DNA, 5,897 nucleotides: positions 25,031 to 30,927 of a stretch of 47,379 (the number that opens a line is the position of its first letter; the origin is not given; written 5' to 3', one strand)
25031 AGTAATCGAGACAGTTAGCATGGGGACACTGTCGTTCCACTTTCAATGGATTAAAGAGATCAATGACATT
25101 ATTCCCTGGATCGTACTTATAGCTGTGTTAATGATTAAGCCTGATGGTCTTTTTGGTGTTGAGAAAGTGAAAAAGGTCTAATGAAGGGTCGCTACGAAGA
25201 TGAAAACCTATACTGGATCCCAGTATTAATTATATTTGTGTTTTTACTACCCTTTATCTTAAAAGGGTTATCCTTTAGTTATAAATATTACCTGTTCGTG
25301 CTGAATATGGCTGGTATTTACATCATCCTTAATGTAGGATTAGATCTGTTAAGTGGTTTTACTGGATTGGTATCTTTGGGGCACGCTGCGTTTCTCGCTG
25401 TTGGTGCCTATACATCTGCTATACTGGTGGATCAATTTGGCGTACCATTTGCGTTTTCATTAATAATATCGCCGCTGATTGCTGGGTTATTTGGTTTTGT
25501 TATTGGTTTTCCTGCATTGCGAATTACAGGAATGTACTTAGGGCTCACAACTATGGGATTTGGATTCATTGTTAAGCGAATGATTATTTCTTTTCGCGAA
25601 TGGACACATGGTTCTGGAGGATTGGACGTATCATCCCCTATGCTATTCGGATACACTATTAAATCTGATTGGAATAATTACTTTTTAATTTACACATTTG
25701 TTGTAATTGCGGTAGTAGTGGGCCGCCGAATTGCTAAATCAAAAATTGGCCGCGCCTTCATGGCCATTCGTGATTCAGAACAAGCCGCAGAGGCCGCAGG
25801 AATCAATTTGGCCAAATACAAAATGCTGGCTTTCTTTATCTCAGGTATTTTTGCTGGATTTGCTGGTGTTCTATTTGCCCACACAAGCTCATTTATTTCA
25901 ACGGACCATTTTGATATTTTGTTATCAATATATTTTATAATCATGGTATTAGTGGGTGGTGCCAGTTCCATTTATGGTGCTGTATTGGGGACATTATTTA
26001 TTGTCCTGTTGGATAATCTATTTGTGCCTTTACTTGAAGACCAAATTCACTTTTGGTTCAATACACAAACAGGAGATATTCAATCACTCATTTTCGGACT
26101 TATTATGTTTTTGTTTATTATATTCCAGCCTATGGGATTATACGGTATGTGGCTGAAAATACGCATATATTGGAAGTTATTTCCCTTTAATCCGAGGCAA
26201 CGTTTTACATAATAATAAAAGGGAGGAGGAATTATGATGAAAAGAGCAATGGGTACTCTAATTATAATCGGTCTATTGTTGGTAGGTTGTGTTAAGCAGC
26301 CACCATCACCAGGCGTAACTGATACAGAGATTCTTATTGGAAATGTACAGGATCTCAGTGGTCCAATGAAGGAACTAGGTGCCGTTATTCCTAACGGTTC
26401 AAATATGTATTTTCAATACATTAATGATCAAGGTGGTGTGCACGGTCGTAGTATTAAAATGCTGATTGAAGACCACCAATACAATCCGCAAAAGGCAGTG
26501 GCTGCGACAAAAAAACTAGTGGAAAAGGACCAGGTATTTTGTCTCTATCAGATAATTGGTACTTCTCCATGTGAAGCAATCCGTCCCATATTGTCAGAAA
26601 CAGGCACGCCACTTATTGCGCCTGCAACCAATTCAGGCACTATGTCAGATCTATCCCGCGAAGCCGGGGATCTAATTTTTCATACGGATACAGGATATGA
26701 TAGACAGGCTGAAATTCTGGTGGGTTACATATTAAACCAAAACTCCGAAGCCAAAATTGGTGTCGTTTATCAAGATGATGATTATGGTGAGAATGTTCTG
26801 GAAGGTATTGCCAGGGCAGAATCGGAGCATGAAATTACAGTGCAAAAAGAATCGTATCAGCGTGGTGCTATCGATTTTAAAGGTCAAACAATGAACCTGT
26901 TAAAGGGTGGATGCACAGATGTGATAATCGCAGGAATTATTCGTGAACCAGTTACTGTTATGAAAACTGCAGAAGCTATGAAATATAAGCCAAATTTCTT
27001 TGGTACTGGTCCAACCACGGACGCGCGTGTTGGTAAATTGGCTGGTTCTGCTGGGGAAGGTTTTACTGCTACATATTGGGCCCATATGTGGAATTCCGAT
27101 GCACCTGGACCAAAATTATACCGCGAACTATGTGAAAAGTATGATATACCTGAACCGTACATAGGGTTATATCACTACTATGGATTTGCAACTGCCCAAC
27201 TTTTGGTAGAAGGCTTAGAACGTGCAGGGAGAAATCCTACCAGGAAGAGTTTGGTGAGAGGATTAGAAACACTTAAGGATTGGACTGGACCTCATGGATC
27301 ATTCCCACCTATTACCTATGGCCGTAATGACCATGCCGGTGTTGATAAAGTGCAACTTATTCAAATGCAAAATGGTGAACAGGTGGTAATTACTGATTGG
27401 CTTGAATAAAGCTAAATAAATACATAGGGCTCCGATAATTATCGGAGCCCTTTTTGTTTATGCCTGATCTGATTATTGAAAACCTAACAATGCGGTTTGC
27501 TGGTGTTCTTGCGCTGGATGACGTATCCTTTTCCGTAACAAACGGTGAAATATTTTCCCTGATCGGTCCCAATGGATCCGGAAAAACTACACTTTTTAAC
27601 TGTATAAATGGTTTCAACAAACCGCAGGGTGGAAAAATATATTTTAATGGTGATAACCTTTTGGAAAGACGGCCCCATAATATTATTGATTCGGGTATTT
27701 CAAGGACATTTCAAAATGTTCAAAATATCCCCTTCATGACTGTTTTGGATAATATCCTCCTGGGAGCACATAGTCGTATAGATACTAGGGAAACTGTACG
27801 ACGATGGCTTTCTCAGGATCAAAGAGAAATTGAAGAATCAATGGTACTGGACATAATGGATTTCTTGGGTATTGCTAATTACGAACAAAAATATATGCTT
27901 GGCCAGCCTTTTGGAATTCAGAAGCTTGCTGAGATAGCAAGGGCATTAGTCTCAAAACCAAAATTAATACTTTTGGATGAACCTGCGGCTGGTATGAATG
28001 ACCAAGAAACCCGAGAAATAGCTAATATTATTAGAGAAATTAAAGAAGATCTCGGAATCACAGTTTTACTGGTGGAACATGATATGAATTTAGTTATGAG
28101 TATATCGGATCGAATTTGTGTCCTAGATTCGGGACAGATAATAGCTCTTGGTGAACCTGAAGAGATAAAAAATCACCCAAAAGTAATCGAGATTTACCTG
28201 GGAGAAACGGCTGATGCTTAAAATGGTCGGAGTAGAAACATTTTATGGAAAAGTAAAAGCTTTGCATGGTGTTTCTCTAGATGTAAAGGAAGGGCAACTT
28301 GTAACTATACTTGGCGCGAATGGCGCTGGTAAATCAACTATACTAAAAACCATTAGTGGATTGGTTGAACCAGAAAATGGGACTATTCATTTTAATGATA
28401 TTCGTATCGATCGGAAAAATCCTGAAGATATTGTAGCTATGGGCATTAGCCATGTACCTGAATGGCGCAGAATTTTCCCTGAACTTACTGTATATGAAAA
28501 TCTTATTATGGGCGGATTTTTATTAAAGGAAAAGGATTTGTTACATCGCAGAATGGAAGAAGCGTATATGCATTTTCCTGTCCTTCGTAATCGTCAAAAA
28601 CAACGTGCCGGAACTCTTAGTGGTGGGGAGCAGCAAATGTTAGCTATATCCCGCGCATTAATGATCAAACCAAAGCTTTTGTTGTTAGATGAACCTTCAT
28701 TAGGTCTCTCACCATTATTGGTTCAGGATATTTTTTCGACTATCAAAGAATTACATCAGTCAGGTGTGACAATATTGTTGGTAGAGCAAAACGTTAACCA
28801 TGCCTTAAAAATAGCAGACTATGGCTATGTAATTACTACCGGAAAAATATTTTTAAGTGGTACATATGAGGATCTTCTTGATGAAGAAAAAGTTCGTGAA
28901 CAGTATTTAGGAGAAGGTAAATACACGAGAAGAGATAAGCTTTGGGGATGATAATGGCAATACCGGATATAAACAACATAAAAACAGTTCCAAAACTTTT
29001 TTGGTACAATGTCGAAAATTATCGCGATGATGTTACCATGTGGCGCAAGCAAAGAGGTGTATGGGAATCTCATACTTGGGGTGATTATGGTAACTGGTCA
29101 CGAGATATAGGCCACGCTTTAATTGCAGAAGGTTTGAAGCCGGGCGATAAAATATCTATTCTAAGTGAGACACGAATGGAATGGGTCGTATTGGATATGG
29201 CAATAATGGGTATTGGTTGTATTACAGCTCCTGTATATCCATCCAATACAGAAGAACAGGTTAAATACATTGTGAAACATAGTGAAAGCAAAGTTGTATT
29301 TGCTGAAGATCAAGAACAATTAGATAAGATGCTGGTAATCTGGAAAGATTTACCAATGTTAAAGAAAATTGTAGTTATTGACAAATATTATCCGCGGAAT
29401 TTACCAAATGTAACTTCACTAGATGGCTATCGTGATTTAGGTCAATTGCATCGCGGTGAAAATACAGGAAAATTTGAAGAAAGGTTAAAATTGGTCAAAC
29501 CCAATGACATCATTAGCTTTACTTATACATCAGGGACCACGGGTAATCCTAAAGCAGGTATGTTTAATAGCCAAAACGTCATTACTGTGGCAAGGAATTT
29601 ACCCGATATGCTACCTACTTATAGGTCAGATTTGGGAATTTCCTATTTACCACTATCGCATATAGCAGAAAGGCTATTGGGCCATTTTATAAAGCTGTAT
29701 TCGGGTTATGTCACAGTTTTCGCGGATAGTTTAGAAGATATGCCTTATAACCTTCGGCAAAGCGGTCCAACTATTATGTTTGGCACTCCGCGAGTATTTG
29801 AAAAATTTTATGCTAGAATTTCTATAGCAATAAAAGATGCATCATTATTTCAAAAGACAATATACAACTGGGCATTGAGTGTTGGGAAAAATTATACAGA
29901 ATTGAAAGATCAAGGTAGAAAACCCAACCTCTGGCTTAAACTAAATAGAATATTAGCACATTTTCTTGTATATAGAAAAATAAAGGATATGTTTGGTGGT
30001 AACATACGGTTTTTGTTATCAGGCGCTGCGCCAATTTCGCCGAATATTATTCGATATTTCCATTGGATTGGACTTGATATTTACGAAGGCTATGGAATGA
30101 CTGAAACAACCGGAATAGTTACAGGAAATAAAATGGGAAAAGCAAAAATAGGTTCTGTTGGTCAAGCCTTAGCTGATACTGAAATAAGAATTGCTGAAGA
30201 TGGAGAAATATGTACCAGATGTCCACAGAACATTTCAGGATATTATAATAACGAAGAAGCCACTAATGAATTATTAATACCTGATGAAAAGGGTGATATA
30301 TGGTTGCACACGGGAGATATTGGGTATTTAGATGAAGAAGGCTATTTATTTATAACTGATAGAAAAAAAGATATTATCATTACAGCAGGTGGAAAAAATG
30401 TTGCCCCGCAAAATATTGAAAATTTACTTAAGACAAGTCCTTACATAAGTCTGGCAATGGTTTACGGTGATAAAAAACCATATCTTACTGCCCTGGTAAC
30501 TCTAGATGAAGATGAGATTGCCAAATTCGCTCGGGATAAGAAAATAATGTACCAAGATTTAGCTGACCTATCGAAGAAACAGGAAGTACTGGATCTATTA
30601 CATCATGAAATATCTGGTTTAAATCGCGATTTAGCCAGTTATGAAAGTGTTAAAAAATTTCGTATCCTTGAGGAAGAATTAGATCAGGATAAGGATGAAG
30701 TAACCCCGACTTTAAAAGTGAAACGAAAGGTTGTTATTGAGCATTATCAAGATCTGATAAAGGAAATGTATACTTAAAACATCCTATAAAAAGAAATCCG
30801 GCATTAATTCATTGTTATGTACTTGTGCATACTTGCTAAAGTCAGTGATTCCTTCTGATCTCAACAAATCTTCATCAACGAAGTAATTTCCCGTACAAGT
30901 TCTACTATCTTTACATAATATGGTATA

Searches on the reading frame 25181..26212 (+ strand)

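Call 59: search_protein_families(library=pfam, proteins=[window:25181-26212:+], max_evalue=0.00001)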
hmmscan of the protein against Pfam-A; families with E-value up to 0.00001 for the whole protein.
window:25181-26212:+ (343 aa): 1 family
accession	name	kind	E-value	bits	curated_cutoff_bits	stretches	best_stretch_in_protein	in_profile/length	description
PF02653.21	BPD_transp_2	-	1.5e-47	162.4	26.8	1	37-312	2-268/269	Branched-chain amino acid transport system / permease component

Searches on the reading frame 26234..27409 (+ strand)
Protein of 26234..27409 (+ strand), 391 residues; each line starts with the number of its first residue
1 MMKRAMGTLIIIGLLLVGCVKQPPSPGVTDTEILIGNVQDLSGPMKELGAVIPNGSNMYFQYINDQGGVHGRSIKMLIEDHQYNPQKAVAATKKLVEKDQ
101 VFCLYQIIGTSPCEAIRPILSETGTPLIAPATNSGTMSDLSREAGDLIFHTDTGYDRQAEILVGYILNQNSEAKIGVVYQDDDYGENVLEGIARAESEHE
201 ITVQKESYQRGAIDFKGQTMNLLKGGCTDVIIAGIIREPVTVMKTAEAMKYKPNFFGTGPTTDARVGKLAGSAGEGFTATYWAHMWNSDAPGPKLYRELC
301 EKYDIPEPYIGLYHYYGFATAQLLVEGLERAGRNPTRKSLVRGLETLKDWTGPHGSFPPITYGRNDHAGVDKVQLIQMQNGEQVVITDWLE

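Call 59: search_protein_families(library=pfam, proteins=[window:26234-27409:+], max_evalue=0.00001)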
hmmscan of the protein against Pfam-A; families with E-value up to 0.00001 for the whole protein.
window:26234-27409:+ (391 aa): 3 families
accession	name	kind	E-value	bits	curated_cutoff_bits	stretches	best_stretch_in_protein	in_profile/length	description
PF13458.12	Peripla_BP_6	-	5.8e-55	187.8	31.7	1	33-381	2-342/343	Periplasmic binding protein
PF01094.35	ANF_receptor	-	1.5e-09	37.8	25.4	1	61-232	11-182/353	Receptor family ligand binding region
PF13433.12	Peripla_BP_5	-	6.7e-07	29.2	27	1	35-190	3-151/363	Periplasmic binding protein domain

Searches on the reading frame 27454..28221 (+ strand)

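Call 59: search_protein_families(library=pfam, proteins=[window:27454-28221:+], max_evalue=0.00001)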
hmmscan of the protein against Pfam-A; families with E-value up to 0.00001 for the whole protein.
window:27454-28221:+ (255 aa): 3 families
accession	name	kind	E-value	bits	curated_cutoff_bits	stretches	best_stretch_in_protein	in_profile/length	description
PF00005.33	ABC_tran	-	6.9e-27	95.2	25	1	21-178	1-136/137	ABC transporter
PF12399.14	BCA_ABC_TP_C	-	1.9e-09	37.4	25.5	1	228-253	1-26/27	Branched-chain amino acid ATP-binding cassette transporter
PF13304.12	AAA_21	-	5.7e-09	36.9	27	0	34-83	2-63/304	AAA domain, putative AbiEii toxin, Type IV TA system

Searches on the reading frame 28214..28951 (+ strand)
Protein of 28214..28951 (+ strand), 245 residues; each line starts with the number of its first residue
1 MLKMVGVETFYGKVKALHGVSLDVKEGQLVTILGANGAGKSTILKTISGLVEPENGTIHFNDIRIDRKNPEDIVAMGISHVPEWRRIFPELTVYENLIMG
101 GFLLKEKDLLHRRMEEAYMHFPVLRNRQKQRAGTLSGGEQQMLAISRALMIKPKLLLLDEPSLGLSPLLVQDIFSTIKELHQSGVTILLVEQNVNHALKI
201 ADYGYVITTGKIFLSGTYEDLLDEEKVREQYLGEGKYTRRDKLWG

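Call 59: search_protein_families(library=pfam, proteins=[window:28214-28951:+], max_evalue=0.00001)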
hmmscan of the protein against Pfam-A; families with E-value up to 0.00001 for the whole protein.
window:28214-28951:+ (245 aa): 3 families
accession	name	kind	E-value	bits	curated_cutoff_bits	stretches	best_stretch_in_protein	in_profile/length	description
PF00005.33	ABC_tran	-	7.7e-34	117.7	25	1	17-162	1-136/137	ABC transporter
PF13304.12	AAA_21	-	6.6e-12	46.5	27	1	96-189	199-295/304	AAA domain, putative AbiEii toxin, Type IV TA system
PF13555.12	AAA_29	-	5.8e-06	26.4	27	0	18-62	13-56/61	P-loop containing region of AAA domain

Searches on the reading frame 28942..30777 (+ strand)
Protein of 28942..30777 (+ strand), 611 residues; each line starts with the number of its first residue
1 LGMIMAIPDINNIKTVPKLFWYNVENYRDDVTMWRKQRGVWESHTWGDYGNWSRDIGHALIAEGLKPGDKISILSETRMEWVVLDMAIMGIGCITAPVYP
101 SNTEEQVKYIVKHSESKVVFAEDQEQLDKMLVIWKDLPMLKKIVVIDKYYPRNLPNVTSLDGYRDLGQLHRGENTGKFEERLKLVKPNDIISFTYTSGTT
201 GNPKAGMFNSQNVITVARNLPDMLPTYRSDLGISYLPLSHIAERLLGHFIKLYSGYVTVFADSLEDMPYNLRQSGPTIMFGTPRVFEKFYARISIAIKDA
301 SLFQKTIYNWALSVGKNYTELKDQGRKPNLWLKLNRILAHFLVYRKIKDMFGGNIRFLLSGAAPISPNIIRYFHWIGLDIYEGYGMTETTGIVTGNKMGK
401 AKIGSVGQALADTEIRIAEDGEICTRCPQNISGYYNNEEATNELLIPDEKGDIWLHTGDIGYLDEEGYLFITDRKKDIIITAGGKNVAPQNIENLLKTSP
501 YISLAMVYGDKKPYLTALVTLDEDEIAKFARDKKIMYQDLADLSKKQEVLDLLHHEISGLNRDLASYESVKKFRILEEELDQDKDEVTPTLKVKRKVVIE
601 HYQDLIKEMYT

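Call 59: search_protein_families(library=pfam, proteins=[window:28942-30777:+], max_evalue=0.00001)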
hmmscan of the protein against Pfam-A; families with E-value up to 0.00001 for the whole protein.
window:28942-30777:+ (611 aa): 2 families
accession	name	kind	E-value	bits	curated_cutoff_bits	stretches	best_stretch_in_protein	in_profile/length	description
PF00501.34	AMP-binding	-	2.3e-65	221.3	29.9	1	22-435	3-384/384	AMP-binding enzyme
PF23562.2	AMP-binding_C_3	-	9e-12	45.9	20.8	1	477-611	2-121/124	AMP-binding enzyme C-terminal domain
